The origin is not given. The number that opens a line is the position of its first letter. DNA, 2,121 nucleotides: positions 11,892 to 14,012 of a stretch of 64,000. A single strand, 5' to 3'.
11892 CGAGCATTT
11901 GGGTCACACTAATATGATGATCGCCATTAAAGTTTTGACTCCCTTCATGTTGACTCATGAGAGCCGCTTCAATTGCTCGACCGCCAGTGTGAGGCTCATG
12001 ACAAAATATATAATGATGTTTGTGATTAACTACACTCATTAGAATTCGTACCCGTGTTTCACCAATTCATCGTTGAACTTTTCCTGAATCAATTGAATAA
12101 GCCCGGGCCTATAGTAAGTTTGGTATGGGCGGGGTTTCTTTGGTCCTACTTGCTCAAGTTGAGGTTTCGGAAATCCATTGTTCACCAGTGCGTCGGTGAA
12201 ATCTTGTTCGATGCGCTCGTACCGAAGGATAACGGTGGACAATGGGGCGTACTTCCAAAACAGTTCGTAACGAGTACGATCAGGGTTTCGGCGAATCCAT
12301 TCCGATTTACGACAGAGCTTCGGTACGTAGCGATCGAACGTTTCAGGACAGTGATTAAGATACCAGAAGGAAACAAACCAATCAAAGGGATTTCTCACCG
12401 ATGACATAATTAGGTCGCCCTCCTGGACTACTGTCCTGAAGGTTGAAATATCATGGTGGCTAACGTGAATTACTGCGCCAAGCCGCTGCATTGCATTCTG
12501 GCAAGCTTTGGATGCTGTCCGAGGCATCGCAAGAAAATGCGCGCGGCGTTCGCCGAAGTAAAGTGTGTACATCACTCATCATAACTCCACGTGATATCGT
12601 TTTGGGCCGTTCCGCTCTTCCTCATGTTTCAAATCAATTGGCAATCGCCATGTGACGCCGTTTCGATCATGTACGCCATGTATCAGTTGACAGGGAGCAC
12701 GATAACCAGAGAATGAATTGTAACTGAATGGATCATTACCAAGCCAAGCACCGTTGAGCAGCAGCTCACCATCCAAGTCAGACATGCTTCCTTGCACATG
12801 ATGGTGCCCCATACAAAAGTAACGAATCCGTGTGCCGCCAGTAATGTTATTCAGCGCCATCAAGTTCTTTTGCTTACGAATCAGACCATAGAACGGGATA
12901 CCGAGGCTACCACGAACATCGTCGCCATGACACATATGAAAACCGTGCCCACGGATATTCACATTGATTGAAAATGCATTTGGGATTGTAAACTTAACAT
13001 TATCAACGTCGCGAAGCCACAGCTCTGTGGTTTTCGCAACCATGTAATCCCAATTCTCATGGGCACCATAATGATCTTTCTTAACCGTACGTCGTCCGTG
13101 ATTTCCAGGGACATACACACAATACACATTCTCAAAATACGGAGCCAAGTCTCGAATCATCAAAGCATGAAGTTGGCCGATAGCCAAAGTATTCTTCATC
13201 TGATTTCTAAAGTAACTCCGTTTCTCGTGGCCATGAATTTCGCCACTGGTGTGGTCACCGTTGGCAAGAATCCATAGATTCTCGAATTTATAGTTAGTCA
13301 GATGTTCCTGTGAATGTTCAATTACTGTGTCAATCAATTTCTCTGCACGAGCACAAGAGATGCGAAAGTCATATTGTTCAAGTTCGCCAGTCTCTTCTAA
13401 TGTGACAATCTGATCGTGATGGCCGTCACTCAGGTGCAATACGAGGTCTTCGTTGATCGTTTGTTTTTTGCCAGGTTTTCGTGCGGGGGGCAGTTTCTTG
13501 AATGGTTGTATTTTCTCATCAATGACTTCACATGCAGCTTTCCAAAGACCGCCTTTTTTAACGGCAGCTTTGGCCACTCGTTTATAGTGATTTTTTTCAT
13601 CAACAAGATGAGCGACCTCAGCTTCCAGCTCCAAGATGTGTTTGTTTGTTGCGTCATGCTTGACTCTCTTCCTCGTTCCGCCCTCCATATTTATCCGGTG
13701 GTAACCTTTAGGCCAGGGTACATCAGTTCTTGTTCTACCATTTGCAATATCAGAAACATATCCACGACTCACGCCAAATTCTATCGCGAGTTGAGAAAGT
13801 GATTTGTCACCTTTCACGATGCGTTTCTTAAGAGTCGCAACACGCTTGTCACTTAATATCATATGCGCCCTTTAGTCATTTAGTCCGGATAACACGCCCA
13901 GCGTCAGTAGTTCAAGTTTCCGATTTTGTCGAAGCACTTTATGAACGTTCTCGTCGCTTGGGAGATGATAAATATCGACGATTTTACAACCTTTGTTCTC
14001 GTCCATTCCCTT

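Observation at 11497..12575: Tandem duplicated sulfotransferase-fold genes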

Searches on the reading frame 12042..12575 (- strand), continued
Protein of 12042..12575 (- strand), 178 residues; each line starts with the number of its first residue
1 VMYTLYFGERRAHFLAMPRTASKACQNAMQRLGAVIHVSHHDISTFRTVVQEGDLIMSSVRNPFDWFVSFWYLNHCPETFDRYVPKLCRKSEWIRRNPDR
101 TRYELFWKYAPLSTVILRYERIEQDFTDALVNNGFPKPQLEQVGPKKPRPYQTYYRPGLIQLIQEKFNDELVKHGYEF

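Call 72: search_protein_families(library=padloc, proteins=[window:12042-12575:-], max_evalue=0.01)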
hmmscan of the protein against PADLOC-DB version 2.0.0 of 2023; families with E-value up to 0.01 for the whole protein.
window:12042-12575:- (178 aa): 0 families

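Call 82: search_protein_families(library=pfam, proteins=[L045:4646-5146:-, L045:5222-7741:-, L045:8669-10519:-, L045:10489-11517:+, L045:3134-4582:+, L039:5775-6440:+, L039:6447-7448:+, L039:8719-9189:+, L039:9233-9670:+, L039:9868-11094:+], max_evalue=0.001)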
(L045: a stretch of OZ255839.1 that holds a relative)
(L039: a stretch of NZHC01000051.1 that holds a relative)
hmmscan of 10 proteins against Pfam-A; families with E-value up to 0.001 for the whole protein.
L045:4646-5146:- (167 aa): 2 families
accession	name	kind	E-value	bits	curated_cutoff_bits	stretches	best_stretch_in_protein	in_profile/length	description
PF00085.26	Thioredoxin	-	0.00013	22.4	23.5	0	61-97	18-55/103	Thioredoxin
PF13098.12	Thioredoxin_2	-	0.00027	21.7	27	1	61-141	5-85/104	Thioredoxin-like domain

L045:5222-7741:- (840 aa): 2 families
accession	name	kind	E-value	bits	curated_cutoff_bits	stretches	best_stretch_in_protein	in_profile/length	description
PF00884.28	Sulfatase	-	3.6e-33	115.6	25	1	229-495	3-300/301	Sulfatase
PF03009.23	GDPD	-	3e-22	80.3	23.6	1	611-833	1-242/244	Glycerophosphoryl diester phosphodiesterase family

L045:8669-10519:- (617 aa): 3 families
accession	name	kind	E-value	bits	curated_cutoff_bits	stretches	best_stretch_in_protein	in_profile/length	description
PF07969.17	Amidohydro_3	-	4.8e-38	132.3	29.7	1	98-599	1-470/472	Amidohydrolase family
PF01979.26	Amidohydro_1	-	5.7e-12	46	25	1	473-580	227-323/345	Amidohydrolase family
PF00449.26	Urease_alpha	-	7.1e-05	23.5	23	1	45-93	54-100/121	Urease alpha-subunit, N-terminal domain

L045:10489-11517:+ (343 aa): 2 families
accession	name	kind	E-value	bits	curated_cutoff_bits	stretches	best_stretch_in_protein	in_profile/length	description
PF02800.25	Gp_dh_C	-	3.7e-65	218.8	24.4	1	162-318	2-158/158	Glyceraldehyde 3-phosphate dehydrogenase, C-terminal domain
PF00044.30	Gp_dh_N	-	3.6e-33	114.3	31.7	1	8-106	2-100/101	Glyceraldehyde 3-phosphate dehydrogenase, NAD binding domain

L045:3134-4582:+ (483 aa): 8 families
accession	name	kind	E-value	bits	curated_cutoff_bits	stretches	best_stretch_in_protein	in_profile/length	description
PF00196.25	GerE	-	1.7e-16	60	23.5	1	419-471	2-54/57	Bacterial regulatory proteins, luxR family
PF08281.18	Sigma70_r4_2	-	1.1e-09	38.2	25.7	1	415-460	6-52/54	Sigma-70, region 4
PF04545.22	Sigma70_r4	-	3.9e-06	26.7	24.1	1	416-463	1-49/50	Sigma-70, region 4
PF13428.12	TPR_14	-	6e-05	23.8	23.5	0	331-359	4-32/44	Tetratricopeptide repeat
PF00515.34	TPR_1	-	6.3e-05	23.1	27.8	0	330-357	3-30/34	Tetratricopeptide repeat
PF07719.23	TPR_2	-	6.7e-05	23.2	27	0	330-359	3-32/34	Tetratricopeptide repeat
PF14559.12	TPR_19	-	0.00014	22.6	25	0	307-359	4-56/68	Tetratricopeptide repeat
PF13432.12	TPR_16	-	0.00062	20.6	32.7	0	308-360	11-63/65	Tetratricopeptide repeat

L039:5775-6440:+ (222 aa): 5 families
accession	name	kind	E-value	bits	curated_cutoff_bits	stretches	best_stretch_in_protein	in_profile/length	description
PF12796.13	Ank_2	-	9.1e-17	61.9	27.3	1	78-166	3-88/90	Ankyrin repeats (3 copies)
PF13637.12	Ank_4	-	1.8e-14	53.9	22.7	2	109-158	1-50/50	Ankyrin repeats (many copies)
PF00023.36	Ank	-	9.1e-14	51.3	21.1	2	104-134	1-31/33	Ankyrin repeat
PF13606.12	Ank_3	-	1.1e-10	41.1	22.3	0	104-133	1-30/30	Ankyrin repeat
PF13857.12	Ank_5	-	7.4e-10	39.4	27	1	93-143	3-54/56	Ankyrin repeats (many copies)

L039:6447-7448:+ (334 aa): 0 families

L039:8719-9189:+ (157 aa): 4 families
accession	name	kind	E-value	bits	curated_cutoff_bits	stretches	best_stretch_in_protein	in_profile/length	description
PF00383.29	dCMP_cyt_deam_1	-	1.9e-22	79.5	25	1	14-109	5-101/102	Cytidine and deoxycytidylate deaminase zinc-binding region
PF14437.12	MafB19-deam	-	6e-19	68.8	27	1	13-145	3-139/142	MafB19-like deaminase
PF14439.12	Bd3614-deam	-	0.00011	22.6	38.5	1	42-99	18-75/113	Bd3614-like deaminase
PF18750.7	SNAD4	-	0.00063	20.2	27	0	59-99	30-72/130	Secreted Novel AID/APOBEC-like Deaminase 4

L039:9233-9670:+ (146 aa): 0 families

L039:9868-11094:+ (409 aa): 1 family
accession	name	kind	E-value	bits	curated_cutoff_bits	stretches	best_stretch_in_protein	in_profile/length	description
PF22244.2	GCE_fung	-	3.5e-35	122.3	27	1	205-359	69-231/231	Glucuronyl esterase, fungi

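Call 86: list_cluster_members(proteins=[P0001, P0005, P0035, P0034, P0036, P0214])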
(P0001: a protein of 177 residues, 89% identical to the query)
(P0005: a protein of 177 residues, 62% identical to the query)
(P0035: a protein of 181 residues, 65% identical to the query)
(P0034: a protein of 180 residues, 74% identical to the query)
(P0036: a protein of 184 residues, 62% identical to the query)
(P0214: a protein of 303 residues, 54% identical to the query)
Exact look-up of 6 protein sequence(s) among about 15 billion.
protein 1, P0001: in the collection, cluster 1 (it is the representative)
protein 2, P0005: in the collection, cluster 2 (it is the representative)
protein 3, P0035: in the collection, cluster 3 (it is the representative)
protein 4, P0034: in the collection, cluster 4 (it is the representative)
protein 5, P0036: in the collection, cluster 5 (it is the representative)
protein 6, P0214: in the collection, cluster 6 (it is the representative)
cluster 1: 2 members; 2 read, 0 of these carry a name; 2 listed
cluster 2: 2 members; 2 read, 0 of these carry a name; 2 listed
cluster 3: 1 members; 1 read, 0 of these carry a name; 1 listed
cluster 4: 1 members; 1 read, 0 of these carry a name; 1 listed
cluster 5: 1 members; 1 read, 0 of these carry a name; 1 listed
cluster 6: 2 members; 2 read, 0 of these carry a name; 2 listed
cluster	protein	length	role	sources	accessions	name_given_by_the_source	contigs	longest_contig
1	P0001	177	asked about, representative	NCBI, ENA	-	-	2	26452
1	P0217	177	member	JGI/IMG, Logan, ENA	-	-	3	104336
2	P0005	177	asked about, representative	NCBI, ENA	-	-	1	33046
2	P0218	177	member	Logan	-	-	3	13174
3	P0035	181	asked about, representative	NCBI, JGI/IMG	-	-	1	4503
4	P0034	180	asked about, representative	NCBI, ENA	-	-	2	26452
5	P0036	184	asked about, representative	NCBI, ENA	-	-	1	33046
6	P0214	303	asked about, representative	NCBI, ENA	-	-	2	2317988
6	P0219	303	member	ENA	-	-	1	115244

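Call 87: find_encoding_contigs(protein=P0001, flank=6000, max_places=3)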
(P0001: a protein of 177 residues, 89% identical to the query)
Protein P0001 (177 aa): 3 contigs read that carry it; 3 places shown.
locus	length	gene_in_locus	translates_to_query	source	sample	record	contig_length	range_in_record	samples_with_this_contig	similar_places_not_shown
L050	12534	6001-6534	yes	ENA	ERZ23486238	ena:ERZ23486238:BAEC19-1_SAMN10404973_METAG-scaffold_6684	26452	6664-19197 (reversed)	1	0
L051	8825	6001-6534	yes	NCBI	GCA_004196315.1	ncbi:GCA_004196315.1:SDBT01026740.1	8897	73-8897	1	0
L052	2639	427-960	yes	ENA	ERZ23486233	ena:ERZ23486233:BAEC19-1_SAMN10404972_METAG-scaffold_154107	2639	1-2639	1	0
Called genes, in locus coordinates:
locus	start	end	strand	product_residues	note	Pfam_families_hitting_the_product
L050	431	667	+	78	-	-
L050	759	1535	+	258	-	-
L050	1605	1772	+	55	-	-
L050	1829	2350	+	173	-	-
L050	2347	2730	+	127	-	PF00856:SET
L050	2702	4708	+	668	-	PF00176:SNF2-rel_dom (faint)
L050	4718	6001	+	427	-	-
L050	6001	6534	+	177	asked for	-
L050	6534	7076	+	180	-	-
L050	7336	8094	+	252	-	PF17762:HTH_ParB (faint)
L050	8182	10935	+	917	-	PF00476:DNA_pol_A (faint)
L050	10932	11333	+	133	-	-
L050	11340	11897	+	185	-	PF00383:dCMP_cyt_deam_1, PF14437:MafB19-deam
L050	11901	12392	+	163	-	-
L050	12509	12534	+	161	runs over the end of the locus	-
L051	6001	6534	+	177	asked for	-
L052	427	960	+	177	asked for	-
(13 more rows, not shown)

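Call 88: find_encoding_contigs(protein=P0005, flank=6000, max_places=3)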
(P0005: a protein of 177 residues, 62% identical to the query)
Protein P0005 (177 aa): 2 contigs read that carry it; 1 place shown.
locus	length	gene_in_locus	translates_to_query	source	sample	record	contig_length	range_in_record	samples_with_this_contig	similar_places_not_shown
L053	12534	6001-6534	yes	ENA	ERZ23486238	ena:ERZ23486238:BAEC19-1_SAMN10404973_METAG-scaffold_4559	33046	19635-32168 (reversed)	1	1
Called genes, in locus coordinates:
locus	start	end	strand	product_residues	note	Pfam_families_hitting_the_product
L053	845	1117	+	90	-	-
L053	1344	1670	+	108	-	PF00856:SET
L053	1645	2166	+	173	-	PF07463:NUMOD4, PF13392:HNH_3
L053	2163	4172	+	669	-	PF00176:SNF2-rel_dom (weak)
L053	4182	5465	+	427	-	-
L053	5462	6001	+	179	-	-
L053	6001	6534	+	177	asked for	-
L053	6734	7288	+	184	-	-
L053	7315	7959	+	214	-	-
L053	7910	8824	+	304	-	PF02195:ParB_N, PF17762:HTH_ParB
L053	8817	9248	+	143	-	-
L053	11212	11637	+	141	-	-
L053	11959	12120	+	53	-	-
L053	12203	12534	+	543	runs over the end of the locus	PF05731:TROVE, PF25045:vWA_Ro60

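Call 92: search_protein_families(library=pfam, proteins=[L006:7252-8343:+, L006:9106-9897:+, L006:10574-11068:+, L006:11076-11609:+, L006:11614-13494:+, L009:1944-3041:+, L009:3791-4591:+, L009:5280-6038:+, L009:6051-6905:+, L009:7570-8694:+], max_evalue=0.001)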
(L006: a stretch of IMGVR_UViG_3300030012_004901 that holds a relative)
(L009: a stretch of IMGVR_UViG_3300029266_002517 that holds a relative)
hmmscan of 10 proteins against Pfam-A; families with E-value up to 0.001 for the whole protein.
L006:7252-8343:+ (364 aa): 5 families
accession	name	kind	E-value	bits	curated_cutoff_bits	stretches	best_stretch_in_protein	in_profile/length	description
PF25109.1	HAD_PNKP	-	5.2e-07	30.3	27.6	1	247-321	2-87/143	Polynucleotide kinase PNKP phosphatase domain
PF03767.20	Acid_phosphat_B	-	7.7e-07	29.3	27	0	276-320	124-169/230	HAD superfamily, subfamily IIIB (Acid phosphatase)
PF24694.1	LNS2_PITM1-3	-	6.9e-06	26.5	27.7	1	249-324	1-73/124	PITM 1-3, LNS2 domain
PF12804.13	NTP_transf_3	-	8.2e-06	26.5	27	1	4-112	2-98/160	MobA-like NTP transferase domain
PF08282.18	Hydrolase_3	-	9.8e-06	25.9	20.9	1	249-336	1-74/255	haloacid dehalogenase-like hydrolase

L006:9106-9897:+ (264 aa): 0 families

L006:10574-11068:+ (165 aa): 0 families

L006:11076-11609:+ (178 aa): 1 family
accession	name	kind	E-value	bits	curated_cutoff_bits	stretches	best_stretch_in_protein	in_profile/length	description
PF04965.19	GPW_gp25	-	8e-12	45.2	27.2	1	74-134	10-70/96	Baseplate wedge protein gp25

L006:11614-13494:+ (627 aa): 0 families

L009:1944-3041:+ (366 aa): 6 families
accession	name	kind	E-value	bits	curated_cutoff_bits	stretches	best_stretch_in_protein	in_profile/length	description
PF00483.29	NTP_transferase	-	3.8e-10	40.2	21.2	1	8-213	7-216/245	Nucleotidyl transferase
PF03767.20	Acid_phosphat_B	-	1.6e-08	34.8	27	1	263-323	108-170/230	HAD superfamily, subfamily IIIB (Acid phosphatase)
PF25109.1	HAD_PNKP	-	3.7e-06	27.6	27.6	1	247-311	1-67/143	Polynucleotide kinase PNKP phosphatase domain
PF08282.18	Hydrolase_3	-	2.3e-05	24.7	20.9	1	250-303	1-44/255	haloacid dehalogenase-like hydrolase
PF13344.12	Hydrolase_6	-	8.1e-05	23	27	0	250-318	1-58/101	Haloacid dehalogenase-like hydrolase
PF24694.1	LNS2_PITM1-3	-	0.00019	21.9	27.7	1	251-319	2-66/124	PITM 1-3, LNS2 domain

L009:3791-4591:+ (267 aa): 0 families

L009:5280-6038:+ (253 aa): 2 families
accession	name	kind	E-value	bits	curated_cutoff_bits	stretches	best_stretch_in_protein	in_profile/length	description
PF13640.12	2OG-FeII_Oxy_3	-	1.8e-15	58.1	27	1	124-211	7-95/98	2OG-Fe(II) oxygenase superfamily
PF13661.12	2OG-FeII_Oxy_4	-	5.3e-11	43.3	27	1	125-208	8-92/98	2OG-Fe(II) oxygenase superfamily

L009:6051-6905:+ (285 aa): 12 families
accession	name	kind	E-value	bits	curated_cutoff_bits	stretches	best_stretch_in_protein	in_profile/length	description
PF02719.21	Polysacc_synt_2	-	1.1e-65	222.2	20.2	1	9-274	1-286/293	Polysaccharide biosynthesis protein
PF01370.27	Epimerase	-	8e-23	81.5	20.9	1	9-216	1-230/240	NAD dependent epimerase/dehydratase family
PF16363.11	GDP_Man_Dehyd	-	3.8e-19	69.8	27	1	10-126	1-131/332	GDP-mannose 4,6 dehydratase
PF01073.25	3Beta_HSD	-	1.8e-14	53.9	22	1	10-127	1-119/280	3-beta hydroxysteroid dehydrogenase/isomerase family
PF04321.23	RmlD_sub_bind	-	3.3e-11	43.2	27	1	8-125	2-102/287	RmlD substrate binding domain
PF07993.18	NAD_binding_4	-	7.2e-11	42.2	20.1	1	11-128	1-138/258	Male sterility protein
PF08659.16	KR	-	2.6e-08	34.4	22.6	1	9-129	3-141/180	KR domain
PF00106.31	adh_short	-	1.5e-07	31.5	26.6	1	7-150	1-165/195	short chain dehydrogenase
PF13460.12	NAD_binding_10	-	4.9e-06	27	27.2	1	13-97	1-82/184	NAD(P)H-binding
PF05368.20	NmrA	-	4.8e-05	23.5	27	1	7-81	3-77/298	NmrA-like family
PF02254.24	TrkA_N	-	7.3e-05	23.5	23.8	1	14-68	5-57/116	TrkA-N domain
PF13241.12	NAD_binding_7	-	0.00077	20.4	22.1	0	1-68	2-67/104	Putative NAD(P)-binding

L009:7570-8694:+ (375 aa): 2 families
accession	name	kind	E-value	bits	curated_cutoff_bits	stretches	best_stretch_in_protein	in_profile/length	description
PF01041.23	DegT_DnrJ_EryC1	-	9.4e-86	288.7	19.8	1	17-368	6-359/360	DegT/DnrJ/EryC1/StrS aminotransferase family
PF01053.26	Cys_Met_Meta_PP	-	0.00065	18.8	27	1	23-171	39-187/381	Cys/Met metabolism PLP-dependent enzyme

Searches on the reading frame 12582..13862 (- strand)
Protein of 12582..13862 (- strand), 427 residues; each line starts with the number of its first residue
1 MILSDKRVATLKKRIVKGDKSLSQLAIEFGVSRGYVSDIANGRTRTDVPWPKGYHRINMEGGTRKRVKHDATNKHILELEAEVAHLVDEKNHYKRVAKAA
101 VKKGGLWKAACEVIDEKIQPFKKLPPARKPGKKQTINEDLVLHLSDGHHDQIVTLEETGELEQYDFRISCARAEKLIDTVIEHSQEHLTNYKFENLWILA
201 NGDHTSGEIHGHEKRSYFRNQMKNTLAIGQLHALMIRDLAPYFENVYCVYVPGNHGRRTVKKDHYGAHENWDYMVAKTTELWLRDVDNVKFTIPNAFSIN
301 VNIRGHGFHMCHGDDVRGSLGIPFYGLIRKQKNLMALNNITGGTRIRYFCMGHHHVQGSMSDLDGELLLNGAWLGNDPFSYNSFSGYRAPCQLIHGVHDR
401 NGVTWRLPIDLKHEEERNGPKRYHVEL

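Call 4: search_protein_families(library=pfam, proteins=[window:12582-13862:-], max_evalue=1)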
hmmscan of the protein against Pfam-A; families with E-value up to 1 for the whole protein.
window:12582-13862:- (427 aa): 6 families
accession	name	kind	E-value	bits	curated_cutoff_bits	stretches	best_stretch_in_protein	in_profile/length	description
PF01381.28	HTH_3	-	0.0073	16.8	23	1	12-47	2-37/55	Helix-turn-helix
PF12850.12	Metallophos_2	-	0.022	15.2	27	1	272-370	59-131/154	Calcineurin-like phosphoesterase superfamily domain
PF02796.21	HTH_7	-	0.047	14.3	23.8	1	3-33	6-35/45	Helix-turn-helix domain of resolvase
PF09516.16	RE_CfrBI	-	0.077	12.7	25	0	171-231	51-114/257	CfrBI restriction endonuclease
PF13560.12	HTH_31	-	0.15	12.8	27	1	20-46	15-42/64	Helix-turn-helix domain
PF04545.22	Sigma70_r4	-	0.15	12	24.1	0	19-39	20-40/50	Sigma-70, region 4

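Call 5: search_protein_families(library=phrogs, proteins=[window:12582-13862:-], max_evalue=0.01)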
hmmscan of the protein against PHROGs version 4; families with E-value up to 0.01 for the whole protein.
window:12582-13862:- (427 aa): 4 families
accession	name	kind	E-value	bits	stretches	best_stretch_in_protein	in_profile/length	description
phrog_284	-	DNA, RNA and nucleotide metabolism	2.5e-35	123.1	1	59-413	46-396/398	exonuclease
phrog_704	-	DNA, RNA and nucleotide metabolism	2.3e-05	24.7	1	79-256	78-252/390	DNA repair exonuclease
phrog_59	-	DNA, RNA and nucleotide metabolism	6.2e-05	23.5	1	15-183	245-388/423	HNH endonuclease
phrog_16311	-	unknown function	0.0063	17.7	1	13-74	14-74/151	-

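Call 72: search_protein_families(library=padloc, proteins=[window:12582-13862:-], max_evalue=0.01)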
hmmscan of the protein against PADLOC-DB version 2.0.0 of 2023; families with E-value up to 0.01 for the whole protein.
window:12582-13862:- (427 aa): 0 families
